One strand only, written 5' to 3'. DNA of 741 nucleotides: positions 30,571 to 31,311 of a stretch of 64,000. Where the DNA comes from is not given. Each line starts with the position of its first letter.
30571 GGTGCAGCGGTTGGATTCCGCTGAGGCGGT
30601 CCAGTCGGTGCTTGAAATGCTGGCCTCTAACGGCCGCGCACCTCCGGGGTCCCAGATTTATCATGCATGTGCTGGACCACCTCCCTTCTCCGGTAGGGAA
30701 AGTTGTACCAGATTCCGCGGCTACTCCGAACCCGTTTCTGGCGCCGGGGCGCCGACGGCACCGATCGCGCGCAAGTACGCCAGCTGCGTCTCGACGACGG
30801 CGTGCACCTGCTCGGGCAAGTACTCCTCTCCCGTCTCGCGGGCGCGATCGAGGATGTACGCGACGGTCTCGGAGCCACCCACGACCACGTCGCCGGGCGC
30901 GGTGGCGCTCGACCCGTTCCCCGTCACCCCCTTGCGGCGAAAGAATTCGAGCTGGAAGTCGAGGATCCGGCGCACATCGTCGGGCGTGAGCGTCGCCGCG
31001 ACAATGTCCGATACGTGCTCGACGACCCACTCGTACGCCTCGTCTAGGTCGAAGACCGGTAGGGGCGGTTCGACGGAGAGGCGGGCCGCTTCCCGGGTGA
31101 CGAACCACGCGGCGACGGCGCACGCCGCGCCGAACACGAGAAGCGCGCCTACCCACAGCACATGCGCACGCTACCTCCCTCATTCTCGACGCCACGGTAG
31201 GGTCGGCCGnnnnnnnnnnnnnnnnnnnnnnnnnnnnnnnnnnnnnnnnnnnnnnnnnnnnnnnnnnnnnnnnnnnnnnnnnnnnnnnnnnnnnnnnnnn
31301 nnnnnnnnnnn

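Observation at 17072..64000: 47 kb of nearly uninterrupted envelope-glycan genes with arabinogalactan-cluster logic but different parts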

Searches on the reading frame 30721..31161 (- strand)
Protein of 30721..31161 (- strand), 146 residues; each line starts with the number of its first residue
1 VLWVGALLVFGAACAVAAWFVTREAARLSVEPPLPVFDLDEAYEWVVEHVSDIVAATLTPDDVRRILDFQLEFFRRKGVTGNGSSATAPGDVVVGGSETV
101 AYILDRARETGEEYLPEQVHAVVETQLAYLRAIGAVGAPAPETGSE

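Call 7: search_protein_families(library=pfam, proteins=[window:30721-31161:-], max_evalue=0.001)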
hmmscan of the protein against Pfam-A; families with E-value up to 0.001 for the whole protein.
window:30721-31161:- (146 aa): 0 families

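Call 11: search_protein_families(library=ncbifam, proteins=[window:30721-31161:-], max_evalue=0.01)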
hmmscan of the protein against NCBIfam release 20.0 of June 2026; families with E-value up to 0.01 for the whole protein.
window:30721-31161:- (146 aa): 0 families

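Call 18: search_protein_families(library=pfam, proteins=[window:30721-31161:-], max_evalue=5)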
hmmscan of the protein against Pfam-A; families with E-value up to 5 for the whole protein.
window:30721-31161:- (146 aa): 0 families

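Call 90: find_related_loci(query=window:30721-31161:-, collection=metagenome_contigs, flank=10000)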
Query window:30721-31161:- (146 aa) in metagenome_contigs; peptide patterns used: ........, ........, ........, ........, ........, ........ (x = any residue, [..] = any of these).
600 stretches matched a pattern (row limit reached: there are more); 145 encode a relative of the query (tblastn E <= 1e-3); the best 80 are kept; 80 distinct loci.
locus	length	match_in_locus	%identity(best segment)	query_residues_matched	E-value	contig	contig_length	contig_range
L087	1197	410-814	81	6-140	3e-76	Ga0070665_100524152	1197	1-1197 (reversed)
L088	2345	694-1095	80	7-140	7e-72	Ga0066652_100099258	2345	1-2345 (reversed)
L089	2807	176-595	80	4-143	2e-71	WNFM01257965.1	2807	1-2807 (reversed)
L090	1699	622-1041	81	1-140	5e-73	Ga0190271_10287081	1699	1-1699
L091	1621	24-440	78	1-139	2e-73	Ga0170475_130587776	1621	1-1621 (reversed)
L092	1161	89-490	80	7-140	1e-74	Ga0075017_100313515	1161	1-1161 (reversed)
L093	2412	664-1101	75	1-146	3e-71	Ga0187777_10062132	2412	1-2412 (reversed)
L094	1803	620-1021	82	4-137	2e-72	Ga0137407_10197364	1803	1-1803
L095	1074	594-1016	78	1-141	2e-74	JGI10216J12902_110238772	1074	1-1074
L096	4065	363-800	78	4-146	1e-69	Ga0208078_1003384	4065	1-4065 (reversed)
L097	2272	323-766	75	1-145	6e-71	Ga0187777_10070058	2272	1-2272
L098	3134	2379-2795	79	4-142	1e-69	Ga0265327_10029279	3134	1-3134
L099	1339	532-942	78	6-142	4e-73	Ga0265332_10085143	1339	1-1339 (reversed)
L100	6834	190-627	73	1-146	4e-69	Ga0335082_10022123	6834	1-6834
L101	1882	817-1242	76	1-142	5e-71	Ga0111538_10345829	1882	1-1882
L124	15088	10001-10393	79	7-137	3e-66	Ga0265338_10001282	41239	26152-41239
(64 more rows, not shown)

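Call 94: search_solved_structures(query=L124:7853-9973:+, max_evalue=10)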
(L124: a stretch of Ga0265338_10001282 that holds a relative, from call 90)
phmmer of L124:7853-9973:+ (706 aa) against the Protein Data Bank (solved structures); distinct sequences matched with E-value up to 10: 0.
